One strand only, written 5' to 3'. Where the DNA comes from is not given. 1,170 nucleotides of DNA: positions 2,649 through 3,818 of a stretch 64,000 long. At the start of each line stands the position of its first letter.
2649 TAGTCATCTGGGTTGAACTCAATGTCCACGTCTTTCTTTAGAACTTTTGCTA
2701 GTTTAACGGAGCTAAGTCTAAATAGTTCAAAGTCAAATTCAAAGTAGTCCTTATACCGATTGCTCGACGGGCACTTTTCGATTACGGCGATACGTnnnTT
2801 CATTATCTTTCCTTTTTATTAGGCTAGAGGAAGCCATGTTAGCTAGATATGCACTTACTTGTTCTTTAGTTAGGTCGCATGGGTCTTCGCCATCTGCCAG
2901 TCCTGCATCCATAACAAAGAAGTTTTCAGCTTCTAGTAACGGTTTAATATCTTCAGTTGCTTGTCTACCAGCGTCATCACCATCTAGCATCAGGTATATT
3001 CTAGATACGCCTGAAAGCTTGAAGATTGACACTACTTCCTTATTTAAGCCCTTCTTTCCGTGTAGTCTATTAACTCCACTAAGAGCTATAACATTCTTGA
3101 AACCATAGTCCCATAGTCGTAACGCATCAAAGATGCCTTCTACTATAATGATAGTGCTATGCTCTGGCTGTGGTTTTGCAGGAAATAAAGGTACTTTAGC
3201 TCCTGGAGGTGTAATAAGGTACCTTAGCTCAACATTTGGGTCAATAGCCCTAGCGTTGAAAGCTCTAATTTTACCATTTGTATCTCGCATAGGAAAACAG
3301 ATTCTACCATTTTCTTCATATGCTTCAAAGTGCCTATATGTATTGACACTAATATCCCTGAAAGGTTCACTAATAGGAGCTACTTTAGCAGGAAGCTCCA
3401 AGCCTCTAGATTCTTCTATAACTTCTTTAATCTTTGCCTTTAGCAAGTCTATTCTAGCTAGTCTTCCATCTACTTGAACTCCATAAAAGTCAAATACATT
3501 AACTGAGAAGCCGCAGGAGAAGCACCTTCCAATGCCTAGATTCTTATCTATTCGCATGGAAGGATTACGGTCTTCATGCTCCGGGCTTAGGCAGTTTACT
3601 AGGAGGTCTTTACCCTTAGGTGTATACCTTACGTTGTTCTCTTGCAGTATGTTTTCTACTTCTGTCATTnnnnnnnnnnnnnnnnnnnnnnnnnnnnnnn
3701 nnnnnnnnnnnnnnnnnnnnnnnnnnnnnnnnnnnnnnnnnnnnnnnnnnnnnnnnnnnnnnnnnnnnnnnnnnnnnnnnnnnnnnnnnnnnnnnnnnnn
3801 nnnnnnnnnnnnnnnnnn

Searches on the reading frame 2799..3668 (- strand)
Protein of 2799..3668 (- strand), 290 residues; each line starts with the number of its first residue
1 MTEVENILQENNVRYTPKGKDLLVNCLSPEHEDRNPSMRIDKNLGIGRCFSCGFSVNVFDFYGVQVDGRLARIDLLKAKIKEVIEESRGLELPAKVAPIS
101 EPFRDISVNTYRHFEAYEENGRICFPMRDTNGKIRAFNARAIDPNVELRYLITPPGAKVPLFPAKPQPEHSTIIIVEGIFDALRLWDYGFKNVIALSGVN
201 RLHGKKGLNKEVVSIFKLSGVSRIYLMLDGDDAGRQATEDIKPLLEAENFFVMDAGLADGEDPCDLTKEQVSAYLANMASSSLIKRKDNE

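Call 31: search_protein_families(library=pfam, alignment_id=A2, max_evalue=0.001)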
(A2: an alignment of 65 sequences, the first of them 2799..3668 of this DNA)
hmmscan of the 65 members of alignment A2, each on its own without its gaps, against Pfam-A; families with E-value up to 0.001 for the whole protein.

A. member 1, window:2799-3668:- (290 aa): 6 families
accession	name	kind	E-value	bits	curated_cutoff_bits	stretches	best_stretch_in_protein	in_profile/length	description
PF13155.12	Toprim_2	-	2.1e-12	47.7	22.1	1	174-266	1-87/88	Toprim-like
PF13662.12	Toprim_4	-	4.8e-12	46.4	25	1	171-248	1-77/85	Toprim domain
PF01751.28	Toprim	-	4.9e-09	36.7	23.1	1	172-247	1-86/96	Toprim domain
PF13362.12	Toprim_3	-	9.7e-07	29.6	27.2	1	173-268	2-90/95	Toprim domain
PF01807.25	Zn_ribbon_DnaG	-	2.2e-06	27.8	24.9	1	4-62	15-70/98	CHC2 zinc finger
PF08275.17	DNAG_N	-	0.00039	20.9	26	1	120-154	76-110/128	DNA primase catalytic core, N-terminal domain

B. families by the number of members that match (of 65 scanned): 43 families (the first 25 are shown)
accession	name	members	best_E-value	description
PF00149.33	Metallophos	2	8.5e-12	Calcineurin-like phosphoesterase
PF12850.12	Metallophos_2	2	1.5e-09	Calcineurin-like phosphoesterase superfamily domain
PF01443.25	Viral_helicase1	2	0.00047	Viral superfamily 1 RNA helicase core domain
PF02511.20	Thy1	1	3.8e-57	Thymidylate synthase complementing protein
PF02562.22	PhoH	1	9.1e-46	PhoH-like protein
PF04095.22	NAPRTase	1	9.4e-39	Nicotinate phosphoribosyltransferase (NAPRTase) family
PF18909.5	dGTP_diPhyd_N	1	4.5e-30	dATP/dGTP diphosphohydrolase, N-terminal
PF03120.22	DNA_ligase_OB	1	4.9e-24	NAD-dependent DNA ligase OB-fold domain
PF01653.23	DNA_ligase_aden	1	1.2e-23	NAD-dependent DNA ligase adenylation domain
PF20274.4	cREC_REC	1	1.3e-21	Cyclic-phosphate processing Receiver domain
PF03796.21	DnaB_C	1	2e-20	DnaB-like helicase C terminal domain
PF20472.4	PDDEXK_11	1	3e-17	PD-(D/E)XK nuclease superfamily domain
PF07486.17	Hydrolase_2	1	3e-17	Cell Wall Hydrolase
PF03237.21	Terminase_6N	1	7.5e-17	Terminase large subunit, T4likevirus-type, N-terminal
PF13671.12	AAA_33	1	1.1e-13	AAA domain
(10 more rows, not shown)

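Call 56: find_encoding_contigs(protein=window:2799-3668:-, flank=6000, max_places=4)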
Protein window:2799-3668:- (290 aa): 10 contigs read that carry it; 2 places shown.
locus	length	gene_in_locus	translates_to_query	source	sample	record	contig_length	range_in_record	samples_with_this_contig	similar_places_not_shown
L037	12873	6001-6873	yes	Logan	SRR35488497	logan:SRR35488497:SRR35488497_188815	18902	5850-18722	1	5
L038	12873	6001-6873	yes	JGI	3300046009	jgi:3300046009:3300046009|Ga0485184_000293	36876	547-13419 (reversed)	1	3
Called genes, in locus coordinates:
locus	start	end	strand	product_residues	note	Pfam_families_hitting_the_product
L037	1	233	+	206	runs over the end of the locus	-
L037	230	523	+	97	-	-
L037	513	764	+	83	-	PF02229:PC4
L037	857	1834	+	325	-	PF01653:DNA_ligase_aden, PF03120:OB_DNA_ligase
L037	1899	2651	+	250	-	PF00533:BRCT (weak)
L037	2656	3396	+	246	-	-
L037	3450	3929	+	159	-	-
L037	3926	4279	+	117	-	PF20472:PDDEXK_11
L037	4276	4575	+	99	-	-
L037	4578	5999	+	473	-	PF03796:DnaB_C, PF06745:ATPase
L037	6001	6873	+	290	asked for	PF01807:Zn_ribbon_DnaG (weak), PF01751:Toprim, PF13362:Toprim_3 (weak), PF13662:Toprim_4, PF13155:Toprim_2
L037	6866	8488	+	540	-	PF01612:DNA_pol_A_exo1, PF13482:RNase_H_2 (weak), PF00476:DNA_pol_A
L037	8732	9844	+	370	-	-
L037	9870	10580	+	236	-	PF00476:DNA_pol_A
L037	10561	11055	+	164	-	-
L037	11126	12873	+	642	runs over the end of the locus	?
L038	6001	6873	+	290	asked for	PF01807:Zn_ribbon_DnaG (weak), PF01751:Toprim, PF13362:Toprim_3 (weak), PF13662:Toprim_4, PF13155:Toprim_2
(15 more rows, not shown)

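Call 65: search_protein_families(library=pfam, proteins=[L037:8732-9841:+], max_evalue=1)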
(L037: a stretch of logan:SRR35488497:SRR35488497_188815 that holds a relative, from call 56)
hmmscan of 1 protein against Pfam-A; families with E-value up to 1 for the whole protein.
L037:8732-9841:+ (370 aa): 2 families
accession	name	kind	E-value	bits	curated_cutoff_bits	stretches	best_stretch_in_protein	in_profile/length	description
PF08271.17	Zn_Ribbon_TF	-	0.24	11.4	29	0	159-173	15-29/43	TFIIB zinc-binding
PF02748.20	PyrI_C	-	0.41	11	23.4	0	246-262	27-43/48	Aspartate carbamoyltransferase regulatory chain, metal binding domain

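Call 76: search_protein_families(library=phrogs, alignment_id=A2, max_evalue=0.00001)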
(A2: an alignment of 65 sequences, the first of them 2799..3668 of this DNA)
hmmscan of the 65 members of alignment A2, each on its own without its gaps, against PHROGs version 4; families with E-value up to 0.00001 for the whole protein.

A. member 1, window:2799-3668:- (290 aa): 4 families
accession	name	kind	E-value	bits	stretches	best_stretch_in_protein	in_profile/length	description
phrog_47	-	DNA, RNA and nucleotide metabolism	8.7e-39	134.7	1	4-281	31-336/947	DNA primase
phrog_6444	-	DNA, RNA and nucleotide metabolism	9.2e-21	75.2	1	120-277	201-361/577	DNA primase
phrog_239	-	DNA, RNA and nucleotide metabolism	1.7e-20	74.6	1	26-270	43-299/801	DNA primase/helicase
phrog_849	-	DNA, RNA and nucleotide metabolism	8.2e-08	32.6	1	120-245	182-310/435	DNA primase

B. families by the number of members that match (of 65 scanned): 87 families (the first 25 are shown)
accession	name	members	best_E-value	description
phrog_1035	-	9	2.6e-19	endonuclease VII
phrog_26577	-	9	1.4e-18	-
phrog_2340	-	7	3.4e-11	endonuclease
phrog_5558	-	5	4.5e-07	Lar-like restriction alleviation protein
phrog_30859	-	4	1.4e-06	-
phrog_12872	-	2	1.5e-67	nicotinamide phosphoribosyl transferase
phrog_3869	-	2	5.3e-59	NAD-dependent DNA ligase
phrog_2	-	2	3.8e-45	terminase large subunit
phrog_239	-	2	1.7e-20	DNA primase/helicase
phrog_1725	-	2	2.4e-18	DNA binding protein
phrog_13152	-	2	1.4e-07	-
phrog_2633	-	2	7.3e-07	endonuclease VII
phrog_448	-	1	5e-194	nicotinamide phosphoribosyl transferase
phrog_3359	-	1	7.3e-94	NAD-dependent DNA ligase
phrog_16547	-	1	4.3e-82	nicotinamide phosphoribosyl transferase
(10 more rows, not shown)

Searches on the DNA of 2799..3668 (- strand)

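Call 64: search_rna_families(source=L037, start=8300, end=10100, threshold=evalue, max_evalue=1, show_alignments=1)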
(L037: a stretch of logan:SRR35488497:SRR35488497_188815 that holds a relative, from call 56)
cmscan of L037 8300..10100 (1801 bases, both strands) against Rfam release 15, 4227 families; matches with E-value up to 1: 2.
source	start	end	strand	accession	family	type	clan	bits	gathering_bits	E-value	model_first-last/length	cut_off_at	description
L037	8476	8798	+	RF00028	Intron_gpI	Intron;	-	61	50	1.5e-14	1-253/253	no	Group I catalytic intron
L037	9648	9836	+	RF00028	Intron_gpI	Intron;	-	38.2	50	9.9e-08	1-253/253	no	Group I catalytic intron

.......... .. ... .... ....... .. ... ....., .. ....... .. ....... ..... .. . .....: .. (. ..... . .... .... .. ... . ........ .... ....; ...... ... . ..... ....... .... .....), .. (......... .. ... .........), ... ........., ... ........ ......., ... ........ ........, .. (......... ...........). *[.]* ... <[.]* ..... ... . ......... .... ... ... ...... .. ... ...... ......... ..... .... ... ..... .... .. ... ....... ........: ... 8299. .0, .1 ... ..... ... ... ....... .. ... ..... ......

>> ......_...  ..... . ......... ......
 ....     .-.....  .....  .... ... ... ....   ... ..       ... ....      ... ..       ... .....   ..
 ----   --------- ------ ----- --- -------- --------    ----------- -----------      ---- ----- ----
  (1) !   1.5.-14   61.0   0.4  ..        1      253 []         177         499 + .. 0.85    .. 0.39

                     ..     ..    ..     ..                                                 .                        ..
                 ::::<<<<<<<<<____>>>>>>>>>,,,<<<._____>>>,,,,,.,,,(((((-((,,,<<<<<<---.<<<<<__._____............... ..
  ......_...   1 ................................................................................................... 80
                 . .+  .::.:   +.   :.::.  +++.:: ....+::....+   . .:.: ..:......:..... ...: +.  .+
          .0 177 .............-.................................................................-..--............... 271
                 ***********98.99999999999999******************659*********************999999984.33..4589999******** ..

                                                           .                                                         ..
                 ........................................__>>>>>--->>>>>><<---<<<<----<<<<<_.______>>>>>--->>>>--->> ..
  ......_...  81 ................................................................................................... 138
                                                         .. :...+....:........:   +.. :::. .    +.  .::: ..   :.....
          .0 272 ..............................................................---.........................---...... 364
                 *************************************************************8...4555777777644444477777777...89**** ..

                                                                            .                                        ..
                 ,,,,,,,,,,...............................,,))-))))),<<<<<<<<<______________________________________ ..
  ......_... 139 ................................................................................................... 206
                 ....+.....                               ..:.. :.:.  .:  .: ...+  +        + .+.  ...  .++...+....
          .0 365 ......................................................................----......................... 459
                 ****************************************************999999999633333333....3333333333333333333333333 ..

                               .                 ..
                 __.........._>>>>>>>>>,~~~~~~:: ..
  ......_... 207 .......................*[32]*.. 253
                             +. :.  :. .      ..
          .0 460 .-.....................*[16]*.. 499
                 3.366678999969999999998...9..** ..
